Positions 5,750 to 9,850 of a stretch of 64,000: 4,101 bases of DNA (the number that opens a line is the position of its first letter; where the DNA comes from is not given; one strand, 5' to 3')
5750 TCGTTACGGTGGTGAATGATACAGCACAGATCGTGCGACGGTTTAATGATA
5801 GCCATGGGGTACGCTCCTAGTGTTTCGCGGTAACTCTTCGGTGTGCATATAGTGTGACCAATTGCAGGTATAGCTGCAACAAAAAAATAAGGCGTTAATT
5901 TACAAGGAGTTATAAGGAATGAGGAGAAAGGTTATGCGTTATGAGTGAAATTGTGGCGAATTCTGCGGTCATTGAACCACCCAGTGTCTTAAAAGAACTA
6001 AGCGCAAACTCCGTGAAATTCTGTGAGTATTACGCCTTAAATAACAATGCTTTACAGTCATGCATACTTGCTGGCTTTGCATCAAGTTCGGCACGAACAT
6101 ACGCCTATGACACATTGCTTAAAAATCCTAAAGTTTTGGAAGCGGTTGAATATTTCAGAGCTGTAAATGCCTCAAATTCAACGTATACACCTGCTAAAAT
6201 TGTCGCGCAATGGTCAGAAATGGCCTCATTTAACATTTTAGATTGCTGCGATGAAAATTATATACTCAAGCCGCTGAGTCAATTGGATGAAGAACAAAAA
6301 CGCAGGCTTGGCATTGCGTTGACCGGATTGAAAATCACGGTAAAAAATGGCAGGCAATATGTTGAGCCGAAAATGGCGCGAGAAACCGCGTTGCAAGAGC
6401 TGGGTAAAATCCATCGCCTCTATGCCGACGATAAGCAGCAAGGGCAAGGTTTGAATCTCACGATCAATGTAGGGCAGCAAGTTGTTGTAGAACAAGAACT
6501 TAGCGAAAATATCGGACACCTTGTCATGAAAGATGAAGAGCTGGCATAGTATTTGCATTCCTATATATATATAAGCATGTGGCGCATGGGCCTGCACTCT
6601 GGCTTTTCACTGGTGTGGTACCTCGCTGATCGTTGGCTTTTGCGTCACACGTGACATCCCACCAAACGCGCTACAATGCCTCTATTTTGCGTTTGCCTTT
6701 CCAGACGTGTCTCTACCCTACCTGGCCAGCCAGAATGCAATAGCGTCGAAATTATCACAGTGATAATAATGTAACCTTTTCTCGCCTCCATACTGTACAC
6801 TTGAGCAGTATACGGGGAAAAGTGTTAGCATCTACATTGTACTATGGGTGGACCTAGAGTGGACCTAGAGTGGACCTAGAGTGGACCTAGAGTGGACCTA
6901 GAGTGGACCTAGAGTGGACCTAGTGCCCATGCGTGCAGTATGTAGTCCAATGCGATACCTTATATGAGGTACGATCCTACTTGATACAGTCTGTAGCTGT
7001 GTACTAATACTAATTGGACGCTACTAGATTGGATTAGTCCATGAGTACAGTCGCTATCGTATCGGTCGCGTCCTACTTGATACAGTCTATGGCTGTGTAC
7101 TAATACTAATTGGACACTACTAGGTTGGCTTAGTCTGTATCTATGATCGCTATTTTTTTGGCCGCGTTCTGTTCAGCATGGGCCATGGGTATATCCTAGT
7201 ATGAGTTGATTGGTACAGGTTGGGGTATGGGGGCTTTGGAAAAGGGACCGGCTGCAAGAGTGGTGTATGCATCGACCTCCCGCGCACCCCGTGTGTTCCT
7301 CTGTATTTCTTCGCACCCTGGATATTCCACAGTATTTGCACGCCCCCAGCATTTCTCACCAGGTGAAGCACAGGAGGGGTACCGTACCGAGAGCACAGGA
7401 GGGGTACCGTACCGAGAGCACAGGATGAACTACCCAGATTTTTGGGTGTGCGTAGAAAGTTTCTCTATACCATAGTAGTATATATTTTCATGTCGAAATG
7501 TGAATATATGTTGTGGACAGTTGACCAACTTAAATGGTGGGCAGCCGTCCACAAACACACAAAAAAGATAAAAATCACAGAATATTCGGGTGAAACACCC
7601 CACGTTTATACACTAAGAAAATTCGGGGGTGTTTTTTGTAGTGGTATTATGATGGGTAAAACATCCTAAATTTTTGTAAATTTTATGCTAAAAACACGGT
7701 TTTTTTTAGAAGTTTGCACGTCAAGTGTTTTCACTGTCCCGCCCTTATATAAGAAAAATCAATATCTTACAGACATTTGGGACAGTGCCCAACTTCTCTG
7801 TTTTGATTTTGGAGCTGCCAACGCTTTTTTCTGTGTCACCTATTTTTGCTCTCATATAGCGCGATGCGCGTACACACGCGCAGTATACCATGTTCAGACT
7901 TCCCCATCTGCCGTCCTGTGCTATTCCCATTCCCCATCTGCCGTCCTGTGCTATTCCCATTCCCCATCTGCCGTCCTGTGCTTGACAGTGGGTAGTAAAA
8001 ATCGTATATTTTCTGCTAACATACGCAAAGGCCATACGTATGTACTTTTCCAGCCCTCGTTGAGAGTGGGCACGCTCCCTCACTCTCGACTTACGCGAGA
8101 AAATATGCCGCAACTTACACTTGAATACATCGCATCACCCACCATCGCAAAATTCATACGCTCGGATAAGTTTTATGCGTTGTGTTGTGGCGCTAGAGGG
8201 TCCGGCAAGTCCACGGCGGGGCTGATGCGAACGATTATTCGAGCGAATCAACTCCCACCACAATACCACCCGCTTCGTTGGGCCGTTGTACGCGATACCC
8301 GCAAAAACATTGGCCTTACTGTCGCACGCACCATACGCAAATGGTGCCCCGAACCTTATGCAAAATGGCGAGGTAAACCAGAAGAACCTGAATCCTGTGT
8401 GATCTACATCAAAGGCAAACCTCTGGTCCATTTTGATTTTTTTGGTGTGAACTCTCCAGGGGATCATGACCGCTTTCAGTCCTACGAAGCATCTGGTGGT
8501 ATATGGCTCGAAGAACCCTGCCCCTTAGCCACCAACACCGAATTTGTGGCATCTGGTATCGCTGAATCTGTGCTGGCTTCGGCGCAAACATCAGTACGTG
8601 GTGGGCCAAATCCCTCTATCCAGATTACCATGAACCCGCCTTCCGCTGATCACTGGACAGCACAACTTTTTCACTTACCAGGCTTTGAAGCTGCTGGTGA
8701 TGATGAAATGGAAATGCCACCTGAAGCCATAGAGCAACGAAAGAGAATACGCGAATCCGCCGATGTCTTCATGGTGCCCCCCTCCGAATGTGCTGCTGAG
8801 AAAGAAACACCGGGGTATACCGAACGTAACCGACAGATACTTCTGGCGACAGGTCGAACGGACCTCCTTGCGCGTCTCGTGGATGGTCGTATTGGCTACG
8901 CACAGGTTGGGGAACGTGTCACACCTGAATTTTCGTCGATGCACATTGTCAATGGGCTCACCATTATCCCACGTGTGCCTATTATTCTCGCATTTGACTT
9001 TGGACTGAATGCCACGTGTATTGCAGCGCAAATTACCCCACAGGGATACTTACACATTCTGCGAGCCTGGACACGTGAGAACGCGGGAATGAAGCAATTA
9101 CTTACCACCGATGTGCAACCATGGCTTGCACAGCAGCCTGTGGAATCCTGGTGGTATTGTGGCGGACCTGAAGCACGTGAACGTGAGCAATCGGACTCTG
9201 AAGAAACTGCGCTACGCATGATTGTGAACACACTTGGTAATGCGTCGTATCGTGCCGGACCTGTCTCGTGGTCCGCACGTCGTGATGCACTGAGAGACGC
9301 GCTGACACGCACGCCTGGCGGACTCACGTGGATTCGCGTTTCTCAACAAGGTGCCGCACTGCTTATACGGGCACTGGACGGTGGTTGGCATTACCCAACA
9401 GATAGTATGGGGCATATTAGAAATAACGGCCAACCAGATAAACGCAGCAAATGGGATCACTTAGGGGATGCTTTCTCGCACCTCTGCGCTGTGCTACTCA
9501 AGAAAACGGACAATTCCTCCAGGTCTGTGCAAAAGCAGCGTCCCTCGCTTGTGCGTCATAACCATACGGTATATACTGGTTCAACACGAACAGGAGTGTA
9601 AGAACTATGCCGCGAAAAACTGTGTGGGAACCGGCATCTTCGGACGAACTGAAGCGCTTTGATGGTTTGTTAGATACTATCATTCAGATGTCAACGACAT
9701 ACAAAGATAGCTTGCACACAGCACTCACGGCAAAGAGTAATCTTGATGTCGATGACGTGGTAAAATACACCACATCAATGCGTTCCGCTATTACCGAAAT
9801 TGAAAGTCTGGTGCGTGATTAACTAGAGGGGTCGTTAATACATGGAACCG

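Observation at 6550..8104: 1.55-kb non-coding, repeat-dense island separating terS from terL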

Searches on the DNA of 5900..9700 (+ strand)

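Call 7: search_dna_similar(query=window:5900-9700:+, collection=phages, mode=near, max_rows=30)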
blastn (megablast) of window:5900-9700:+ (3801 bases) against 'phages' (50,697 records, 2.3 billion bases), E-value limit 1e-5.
No match.
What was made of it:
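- Tried and rejected: Near-identical DNA in cultured phages: none found (call 7).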

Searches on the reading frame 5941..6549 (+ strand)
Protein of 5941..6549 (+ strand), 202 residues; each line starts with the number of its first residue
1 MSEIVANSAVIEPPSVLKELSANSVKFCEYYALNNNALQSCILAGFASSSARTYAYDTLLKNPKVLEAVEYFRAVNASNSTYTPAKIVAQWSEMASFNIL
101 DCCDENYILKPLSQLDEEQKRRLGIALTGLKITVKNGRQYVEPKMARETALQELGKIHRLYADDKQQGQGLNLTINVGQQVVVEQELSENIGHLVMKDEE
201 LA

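Call 8: search_protein_families(library=pfam, proteins=[window:5941-6549:+], max_evalue=0.01)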
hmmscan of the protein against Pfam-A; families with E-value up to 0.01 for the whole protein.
window:5941-6549:+ (202 aa): 1 family
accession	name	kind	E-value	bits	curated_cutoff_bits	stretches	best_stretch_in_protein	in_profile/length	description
PF03592.21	Terminase_2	-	1e-10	42.8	26.1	1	26-163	7-133/141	Terminase small subunit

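Call 10: search_protein_families(library=phrogs, proteins=[window:5941-6549:+], max_evalue=0.01)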
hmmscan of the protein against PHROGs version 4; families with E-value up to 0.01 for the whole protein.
window:5941-6549:+ (202 aa): 3 families
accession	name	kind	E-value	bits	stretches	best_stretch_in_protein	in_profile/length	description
phrog_51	-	head and packaging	1.3e-17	65.4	1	17-177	86-230/261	terminase small subunit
phrog_17390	-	unknown function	0.00011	23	1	20-67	3-49/69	-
phrog_2606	-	head and packaging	0.0019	18.6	1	19-94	88-163/310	terminase small subunit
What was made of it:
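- Checked: TerS is 5941-6549 (Pfam Terminase_2 E=1e-10, call 8; phrog_51 E=1e-17, call 10).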

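Call 17: find_related_loci(query=window:5941-6549:+, collection=viral_contigs, flank=8000)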
Query window:5941-6549:+ (202 aa) in viral_contigs; peptide patterns used: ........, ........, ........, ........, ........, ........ (x = any residue, [..] = any of these).
24 stretches matched a pattern, but none encodes a relative of the query by tblastn (E <= 1e-3).
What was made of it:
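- Tried and rejected: TerS relatives in IMG/VR by peptide patterns: none found (call 17).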

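Call 63: search_dna_similar(query=window:5941-6549:+, collection=phages, mode=protein, max_rows=25, max_evalue=0.001)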
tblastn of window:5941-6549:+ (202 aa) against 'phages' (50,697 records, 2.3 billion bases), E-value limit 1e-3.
Records with a match: 9; places in all: 9; records where one place covers at least 80% of the query: 0.
Best place of each record, by identity: <60% 9.
By first word of the organism name: Pseudomonas 7; Vibrio 1; Synechococcus 1.
By host as written in the record: Pseudomonas aeruginosa 3; carbapenem-resistant Pseudomonas aeruginosa YMC11/07/P54 2; Vibrio splendidus 1; Pseudomonas aeruginosa P9W 1; Pseudomonas aeruginosa YMC/01/01/P52 1; Synechococcus elongatus PCC 7942 = FACHB-805 1.
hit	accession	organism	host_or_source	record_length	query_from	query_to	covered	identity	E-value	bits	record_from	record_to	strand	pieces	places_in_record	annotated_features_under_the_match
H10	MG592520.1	Vibrio phage 1.151.O._10N.222.46.B1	Vibrio splendidus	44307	18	133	57%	24.1%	7e-5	49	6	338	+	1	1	terminase small subunit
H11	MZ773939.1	Pseudomonas phage PP9W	Pseudomonas aeruginosa P9W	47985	20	114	47%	27.4%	2e-4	47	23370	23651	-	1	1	terminase small subunit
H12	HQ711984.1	Pseudomonas phage phi297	Pseudomonas aeruginosa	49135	20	114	47%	27.4%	2e-4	47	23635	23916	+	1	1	terminase small subunit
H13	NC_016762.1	Pseudomonas phage phi297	Pseudomonas aeruginosa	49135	20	114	47%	27.4%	2e-4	47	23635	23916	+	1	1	terminase small subunit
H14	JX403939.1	Pseudomonas phage YMC/01/01/P52_PAE_BP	Pseudomonas aeruginosa YMC/01/01/P52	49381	20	114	47%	27.4%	2e-4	47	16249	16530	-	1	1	terminase small subunit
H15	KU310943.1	Pseudomonas phage YMC11/07/P54_PAE_BP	carbapenem-resistant Pseudomonas ...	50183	20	114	47%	27.4%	2e-4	47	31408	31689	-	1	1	hypothetical protein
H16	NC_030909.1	Pseudomonas phage YMC11/07/P54_PAE_BP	carbapenem-resistant Pseudomonas ...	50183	20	114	47%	27.4%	2e-4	47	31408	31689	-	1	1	terminase small subunit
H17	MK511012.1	Pseudomonas phage vB_Pae_BR153a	Pseudomonas aeruginosa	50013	20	114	47%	27.4%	2e-4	47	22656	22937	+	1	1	terminase small subunit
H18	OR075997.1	Synechococcus phage Sc-Yong805-2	Synechococcus elongatus PCC 7942 = ...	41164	19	95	38%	32.5%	4e-4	46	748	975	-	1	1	terminase small subunit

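Call 101: search_protein_families(library=ncbifam, proteins=[window:5941-6549:+], max_evalue=0.01)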
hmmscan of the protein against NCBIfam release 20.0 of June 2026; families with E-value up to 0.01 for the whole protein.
window:5941-6549:+ (202 aa): 0 families

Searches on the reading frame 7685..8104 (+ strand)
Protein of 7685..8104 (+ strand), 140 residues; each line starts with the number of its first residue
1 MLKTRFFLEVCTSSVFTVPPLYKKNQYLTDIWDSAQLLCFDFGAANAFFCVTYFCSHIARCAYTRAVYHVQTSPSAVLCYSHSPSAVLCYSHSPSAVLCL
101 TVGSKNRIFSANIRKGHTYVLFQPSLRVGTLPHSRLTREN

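Call 10: search_protein_families(library=phrogs, proteins=[window:7685-8104:+], max_evalue=0.01)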
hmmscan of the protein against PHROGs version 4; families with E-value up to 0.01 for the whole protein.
window:7685-8104:+ (140 aa): 0 families

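Call 80: search_protein_families(library=pfam, proteins=[window:7685-8104:+], max_evalue=0.1)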
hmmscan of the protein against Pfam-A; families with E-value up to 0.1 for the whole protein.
window:7685-8104:+ (140 aa): 0 families
